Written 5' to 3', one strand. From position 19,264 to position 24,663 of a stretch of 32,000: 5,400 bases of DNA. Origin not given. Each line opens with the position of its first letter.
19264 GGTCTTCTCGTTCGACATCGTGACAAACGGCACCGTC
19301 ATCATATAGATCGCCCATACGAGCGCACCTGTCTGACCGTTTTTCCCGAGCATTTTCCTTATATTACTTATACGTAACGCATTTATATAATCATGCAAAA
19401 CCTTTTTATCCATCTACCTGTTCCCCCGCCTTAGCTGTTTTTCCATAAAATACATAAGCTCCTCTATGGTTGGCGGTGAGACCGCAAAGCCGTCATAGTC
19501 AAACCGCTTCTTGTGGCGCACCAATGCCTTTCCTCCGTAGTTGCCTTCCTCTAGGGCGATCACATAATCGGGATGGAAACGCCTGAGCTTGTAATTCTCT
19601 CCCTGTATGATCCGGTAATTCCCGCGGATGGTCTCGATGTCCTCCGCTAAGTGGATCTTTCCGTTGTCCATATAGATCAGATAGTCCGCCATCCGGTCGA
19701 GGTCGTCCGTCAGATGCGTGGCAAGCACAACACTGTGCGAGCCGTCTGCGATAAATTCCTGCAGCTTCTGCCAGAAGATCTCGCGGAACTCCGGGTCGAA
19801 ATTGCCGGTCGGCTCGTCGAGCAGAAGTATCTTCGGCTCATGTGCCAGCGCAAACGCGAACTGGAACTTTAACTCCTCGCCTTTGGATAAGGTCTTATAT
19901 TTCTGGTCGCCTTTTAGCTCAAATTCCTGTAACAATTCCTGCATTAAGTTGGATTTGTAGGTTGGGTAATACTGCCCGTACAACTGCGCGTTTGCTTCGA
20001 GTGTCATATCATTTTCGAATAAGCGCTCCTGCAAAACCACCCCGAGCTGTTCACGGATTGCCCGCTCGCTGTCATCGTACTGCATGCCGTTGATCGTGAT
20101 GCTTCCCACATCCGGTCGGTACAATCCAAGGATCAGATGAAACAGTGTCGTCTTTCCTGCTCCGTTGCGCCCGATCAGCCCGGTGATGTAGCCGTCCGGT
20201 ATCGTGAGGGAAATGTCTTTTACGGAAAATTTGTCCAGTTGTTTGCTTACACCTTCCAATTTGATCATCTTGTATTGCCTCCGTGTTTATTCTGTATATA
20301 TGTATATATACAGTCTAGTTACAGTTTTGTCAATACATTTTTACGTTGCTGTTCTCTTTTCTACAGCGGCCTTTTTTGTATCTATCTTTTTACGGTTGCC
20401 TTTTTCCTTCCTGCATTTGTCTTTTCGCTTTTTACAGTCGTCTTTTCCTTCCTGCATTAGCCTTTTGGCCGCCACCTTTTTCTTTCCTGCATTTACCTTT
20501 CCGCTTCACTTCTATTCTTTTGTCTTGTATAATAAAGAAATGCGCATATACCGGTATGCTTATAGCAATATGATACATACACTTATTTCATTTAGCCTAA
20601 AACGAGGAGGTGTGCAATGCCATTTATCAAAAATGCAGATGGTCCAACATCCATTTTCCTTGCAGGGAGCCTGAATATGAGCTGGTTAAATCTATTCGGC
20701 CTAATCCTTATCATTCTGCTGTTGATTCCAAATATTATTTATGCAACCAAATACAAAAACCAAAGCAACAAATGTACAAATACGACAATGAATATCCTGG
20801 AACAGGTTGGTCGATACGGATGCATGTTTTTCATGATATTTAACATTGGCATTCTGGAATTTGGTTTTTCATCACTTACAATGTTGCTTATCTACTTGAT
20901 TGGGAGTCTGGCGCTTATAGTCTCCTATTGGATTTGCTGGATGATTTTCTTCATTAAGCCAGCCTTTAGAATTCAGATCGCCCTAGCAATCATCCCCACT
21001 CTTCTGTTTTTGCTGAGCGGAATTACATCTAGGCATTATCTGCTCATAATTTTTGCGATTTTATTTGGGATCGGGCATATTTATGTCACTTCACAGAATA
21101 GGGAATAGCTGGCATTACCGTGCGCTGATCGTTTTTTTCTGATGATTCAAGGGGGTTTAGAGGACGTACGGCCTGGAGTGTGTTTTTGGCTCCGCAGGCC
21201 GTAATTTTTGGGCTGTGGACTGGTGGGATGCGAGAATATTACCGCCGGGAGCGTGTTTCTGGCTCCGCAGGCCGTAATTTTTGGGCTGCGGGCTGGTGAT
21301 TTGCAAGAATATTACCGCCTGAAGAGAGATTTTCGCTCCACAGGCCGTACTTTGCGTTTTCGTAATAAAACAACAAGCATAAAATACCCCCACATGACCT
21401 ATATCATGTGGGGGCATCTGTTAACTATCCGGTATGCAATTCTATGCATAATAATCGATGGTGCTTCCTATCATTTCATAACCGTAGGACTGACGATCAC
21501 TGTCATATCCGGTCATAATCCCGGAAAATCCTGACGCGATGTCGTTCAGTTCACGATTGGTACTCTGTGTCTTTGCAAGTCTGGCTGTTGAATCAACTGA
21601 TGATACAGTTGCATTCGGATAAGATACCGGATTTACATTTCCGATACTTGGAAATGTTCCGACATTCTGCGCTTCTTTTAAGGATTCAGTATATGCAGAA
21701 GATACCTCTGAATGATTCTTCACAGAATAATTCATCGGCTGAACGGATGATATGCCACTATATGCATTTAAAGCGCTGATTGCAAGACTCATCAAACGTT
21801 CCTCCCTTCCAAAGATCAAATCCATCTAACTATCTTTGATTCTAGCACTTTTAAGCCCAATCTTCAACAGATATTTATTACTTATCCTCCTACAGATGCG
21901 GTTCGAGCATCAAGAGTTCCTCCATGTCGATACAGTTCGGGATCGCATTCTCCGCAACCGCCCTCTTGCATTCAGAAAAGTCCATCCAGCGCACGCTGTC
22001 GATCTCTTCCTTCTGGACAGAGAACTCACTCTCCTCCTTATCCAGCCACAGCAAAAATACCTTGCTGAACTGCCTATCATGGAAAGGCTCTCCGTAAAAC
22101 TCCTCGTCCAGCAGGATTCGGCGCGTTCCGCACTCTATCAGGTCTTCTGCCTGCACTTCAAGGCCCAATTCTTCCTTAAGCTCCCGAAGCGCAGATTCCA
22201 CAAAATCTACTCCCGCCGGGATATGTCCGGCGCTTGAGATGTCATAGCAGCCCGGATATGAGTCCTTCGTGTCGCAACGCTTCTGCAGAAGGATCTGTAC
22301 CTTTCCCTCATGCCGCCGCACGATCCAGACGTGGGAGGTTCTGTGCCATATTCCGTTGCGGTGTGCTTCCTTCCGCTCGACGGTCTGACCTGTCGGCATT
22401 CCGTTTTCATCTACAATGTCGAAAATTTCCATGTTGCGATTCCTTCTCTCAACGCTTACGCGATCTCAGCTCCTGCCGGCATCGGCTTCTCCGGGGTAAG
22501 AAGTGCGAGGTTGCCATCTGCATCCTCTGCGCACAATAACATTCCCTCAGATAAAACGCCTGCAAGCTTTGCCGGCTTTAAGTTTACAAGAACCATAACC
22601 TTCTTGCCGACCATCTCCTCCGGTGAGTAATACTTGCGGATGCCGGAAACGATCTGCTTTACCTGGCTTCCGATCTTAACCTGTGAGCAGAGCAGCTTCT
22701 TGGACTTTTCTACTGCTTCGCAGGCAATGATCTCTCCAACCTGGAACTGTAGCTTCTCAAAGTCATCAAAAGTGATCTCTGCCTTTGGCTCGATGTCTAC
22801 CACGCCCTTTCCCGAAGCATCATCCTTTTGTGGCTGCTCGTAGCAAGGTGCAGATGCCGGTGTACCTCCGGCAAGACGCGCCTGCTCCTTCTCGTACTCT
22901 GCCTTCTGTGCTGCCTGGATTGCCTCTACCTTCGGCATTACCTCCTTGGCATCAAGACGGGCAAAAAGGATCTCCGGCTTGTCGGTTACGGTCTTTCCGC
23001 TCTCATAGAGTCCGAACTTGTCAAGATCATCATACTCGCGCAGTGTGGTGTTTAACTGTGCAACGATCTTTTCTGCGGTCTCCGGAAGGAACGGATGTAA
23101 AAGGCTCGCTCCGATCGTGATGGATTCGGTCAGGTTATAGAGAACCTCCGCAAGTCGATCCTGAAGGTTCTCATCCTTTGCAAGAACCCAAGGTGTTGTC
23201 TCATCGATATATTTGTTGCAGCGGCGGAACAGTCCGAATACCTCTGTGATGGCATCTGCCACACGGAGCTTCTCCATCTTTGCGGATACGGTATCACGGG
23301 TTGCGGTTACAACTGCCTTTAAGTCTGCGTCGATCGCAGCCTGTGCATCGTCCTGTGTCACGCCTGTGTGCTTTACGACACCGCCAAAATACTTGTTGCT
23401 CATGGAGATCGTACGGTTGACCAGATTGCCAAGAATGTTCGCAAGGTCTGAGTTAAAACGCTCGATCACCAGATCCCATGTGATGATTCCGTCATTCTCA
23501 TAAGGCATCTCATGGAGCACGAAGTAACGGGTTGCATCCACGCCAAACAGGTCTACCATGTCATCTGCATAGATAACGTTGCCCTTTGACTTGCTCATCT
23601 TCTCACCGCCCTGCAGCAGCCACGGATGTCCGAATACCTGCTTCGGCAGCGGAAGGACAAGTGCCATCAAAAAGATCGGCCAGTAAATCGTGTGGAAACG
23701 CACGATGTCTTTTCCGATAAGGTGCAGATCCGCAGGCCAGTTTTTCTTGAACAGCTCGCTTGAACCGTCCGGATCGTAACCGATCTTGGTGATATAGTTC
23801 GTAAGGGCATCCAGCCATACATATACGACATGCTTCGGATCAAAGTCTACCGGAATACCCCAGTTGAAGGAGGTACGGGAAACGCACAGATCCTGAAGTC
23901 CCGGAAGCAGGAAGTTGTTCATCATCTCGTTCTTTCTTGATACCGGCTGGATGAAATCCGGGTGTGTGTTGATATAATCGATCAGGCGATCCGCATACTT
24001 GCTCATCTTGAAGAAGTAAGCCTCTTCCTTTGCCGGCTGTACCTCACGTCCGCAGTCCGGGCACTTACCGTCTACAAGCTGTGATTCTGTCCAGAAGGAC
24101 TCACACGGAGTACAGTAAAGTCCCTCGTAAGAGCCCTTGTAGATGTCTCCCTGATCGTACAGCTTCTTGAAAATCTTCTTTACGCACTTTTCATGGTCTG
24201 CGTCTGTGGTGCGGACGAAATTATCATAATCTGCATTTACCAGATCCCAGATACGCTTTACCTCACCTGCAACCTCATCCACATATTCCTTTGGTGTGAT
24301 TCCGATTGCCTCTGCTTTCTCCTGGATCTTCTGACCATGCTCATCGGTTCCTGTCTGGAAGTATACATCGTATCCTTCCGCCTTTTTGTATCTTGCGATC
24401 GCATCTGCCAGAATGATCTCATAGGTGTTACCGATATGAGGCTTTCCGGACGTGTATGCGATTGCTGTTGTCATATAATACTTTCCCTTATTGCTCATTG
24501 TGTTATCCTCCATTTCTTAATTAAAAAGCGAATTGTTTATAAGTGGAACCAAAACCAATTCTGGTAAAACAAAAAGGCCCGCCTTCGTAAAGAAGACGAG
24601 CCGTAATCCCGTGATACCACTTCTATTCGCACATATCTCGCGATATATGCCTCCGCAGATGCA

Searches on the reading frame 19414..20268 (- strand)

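Call 77: search_protein_families(library=pfam, proteins=[window:19414-20268:-], max_evalue=0.00001)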
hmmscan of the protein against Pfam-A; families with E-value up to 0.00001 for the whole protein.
window:19414-20268:- (284 aa): 3 families
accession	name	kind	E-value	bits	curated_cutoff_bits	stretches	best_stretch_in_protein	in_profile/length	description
PF00005.33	ABC_tran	-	2.4e-30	106.3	25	1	16-154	1-136/137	ABC transporter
PF13304.12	AAA_21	-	1e-08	36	27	0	74-185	220-298/304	AAA domain, putative AbiEii toxin, Type IV TA system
PF13175.12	AAA_15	-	8.7e-06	26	32.1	0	16-53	14-50/374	AAA ATPase domain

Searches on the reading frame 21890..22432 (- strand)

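Call 77: search_protein_families(library=pfam, proteins=[window:21890-22432:-], max_evalue=0.00001)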
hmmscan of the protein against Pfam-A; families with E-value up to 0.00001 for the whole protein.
window:21890-22432:- (180 aa): 1 family
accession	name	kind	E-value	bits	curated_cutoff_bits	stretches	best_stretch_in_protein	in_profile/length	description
PF00293.34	NUDIX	-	7.4e-15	55.6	21.1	1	35-156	6-119/134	NUDIX domain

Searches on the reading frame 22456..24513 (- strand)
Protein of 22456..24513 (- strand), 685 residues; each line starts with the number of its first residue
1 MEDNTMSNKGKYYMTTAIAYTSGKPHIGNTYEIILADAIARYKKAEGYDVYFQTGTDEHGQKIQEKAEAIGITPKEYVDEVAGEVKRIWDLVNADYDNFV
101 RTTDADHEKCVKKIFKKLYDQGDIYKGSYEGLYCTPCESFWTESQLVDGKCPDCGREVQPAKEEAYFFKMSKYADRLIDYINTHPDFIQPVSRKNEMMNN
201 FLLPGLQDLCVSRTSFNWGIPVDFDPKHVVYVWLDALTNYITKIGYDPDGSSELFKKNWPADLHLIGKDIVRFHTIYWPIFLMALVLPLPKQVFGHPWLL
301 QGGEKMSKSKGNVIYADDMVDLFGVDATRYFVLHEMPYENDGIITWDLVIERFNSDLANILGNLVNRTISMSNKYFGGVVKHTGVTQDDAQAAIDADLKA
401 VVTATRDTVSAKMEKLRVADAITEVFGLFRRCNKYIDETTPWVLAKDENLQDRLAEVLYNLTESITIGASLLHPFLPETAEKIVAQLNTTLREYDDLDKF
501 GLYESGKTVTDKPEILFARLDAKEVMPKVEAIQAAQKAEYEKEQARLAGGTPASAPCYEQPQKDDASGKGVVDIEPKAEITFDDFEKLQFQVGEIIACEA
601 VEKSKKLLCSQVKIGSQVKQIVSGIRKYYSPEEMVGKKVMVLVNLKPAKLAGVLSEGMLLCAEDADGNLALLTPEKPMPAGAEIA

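Call 78: search_protein_families(library=pfam, proteins=[window:22456-24513:-], max_evalue=0.00001)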
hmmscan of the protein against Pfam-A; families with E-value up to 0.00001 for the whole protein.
window:22456-24513:- (685 aa): 7 families
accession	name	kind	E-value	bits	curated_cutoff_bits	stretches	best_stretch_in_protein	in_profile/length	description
PF09334.17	tRNA-synt_1g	-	8.7e-110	367.6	20.1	2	162-368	180-390/391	tRNA synthetases class I (M)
PF00133.28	tRNA-synt_1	-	5.1e-35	121.5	22.7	2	7-222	20-243/414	tRNA synthetases class I (I, L, M and V)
PF01588.26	tRNA_bind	-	7.7e-29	100.1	27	1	591-682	2-95/96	Putative tRNA binding domain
PF19303.5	Anticodon_3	-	7.1e-10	39.4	23.5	1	391-524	7-139/152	Anticodon binding domain of methionyl tRNA ligase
PF01921.24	tRNA-synt_1f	-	1.2e-09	38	27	0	286-341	263-318/360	tRNA synthetases class I (K)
PF01406.26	tRNA-synt_1e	-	1.8e-09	37.8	27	0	9-128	9-125/301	tRNA synthetases class I (C) catalytic domain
PF08264.19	Anticodon_1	-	9e-08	32.6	25.1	1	405-505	11-89/148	Anticodon-binding domain of tRNA ligase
